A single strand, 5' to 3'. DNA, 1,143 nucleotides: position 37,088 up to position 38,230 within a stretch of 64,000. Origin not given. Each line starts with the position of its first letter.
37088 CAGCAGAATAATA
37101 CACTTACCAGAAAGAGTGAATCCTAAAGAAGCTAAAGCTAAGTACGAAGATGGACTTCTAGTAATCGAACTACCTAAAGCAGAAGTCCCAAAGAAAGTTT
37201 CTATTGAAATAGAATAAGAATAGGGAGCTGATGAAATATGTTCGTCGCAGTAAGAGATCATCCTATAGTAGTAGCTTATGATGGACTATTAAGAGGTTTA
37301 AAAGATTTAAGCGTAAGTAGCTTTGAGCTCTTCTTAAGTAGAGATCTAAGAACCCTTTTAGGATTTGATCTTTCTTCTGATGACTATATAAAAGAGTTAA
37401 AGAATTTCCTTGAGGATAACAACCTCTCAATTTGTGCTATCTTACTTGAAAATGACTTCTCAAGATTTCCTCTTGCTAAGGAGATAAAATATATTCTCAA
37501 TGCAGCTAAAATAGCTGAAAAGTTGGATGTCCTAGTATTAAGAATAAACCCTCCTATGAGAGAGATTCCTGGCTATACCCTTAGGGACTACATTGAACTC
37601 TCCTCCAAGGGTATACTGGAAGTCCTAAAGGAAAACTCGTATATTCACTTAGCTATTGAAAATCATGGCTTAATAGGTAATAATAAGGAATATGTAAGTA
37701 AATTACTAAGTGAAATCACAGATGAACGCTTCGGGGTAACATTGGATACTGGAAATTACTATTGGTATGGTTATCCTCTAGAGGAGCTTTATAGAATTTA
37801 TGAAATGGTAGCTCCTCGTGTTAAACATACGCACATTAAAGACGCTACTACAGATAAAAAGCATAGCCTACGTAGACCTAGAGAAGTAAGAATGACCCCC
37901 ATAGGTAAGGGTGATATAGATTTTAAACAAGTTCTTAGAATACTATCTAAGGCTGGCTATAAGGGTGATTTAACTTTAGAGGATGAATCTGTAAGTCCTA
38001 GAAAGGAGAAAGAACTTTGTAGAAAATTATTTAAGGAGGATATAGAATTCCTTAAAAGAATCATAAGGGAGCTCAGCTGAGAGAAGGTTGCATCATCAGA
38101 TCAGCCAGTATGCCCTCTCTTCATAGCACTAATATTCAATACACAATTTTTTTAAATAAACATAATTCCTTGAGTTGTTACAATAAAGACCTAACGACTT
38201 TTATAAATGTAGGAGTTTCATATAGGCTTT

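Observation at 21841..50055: Two paralogous giant surface proteins with the same domain grammar but opposite stalk topology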

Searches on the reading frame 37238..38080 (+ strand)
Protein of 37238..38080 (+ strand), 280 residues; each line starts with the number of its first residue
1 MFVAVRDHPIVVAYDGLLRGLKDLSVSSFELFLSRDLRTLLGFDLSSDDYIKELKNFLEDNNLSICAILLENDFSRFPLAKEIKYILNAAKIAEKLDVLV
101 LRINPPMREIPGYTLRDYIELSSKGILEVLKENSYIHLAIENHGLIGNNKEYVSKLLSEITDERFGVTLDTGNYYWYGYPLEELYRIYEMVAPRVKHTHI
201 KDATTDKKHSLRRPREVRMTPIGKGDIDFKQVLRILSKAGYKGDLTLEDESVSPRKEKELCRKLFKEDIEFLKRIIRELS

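Call 9: search_protein_families(library=pfam, proteins=[window:37238-38080:+], max_evalue=0.001)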
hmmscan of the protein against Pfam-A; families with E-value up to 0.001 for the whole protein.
window:37238-38080:+ (280 aa): 1 family
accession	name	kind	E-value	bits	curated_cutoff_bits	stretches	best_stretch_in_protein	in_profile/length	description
PF01261.30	AP_endonuc_2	-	5.8e-28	98.7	31.1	1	21-274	4-248/249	Xylose isomerase-like TIM barrel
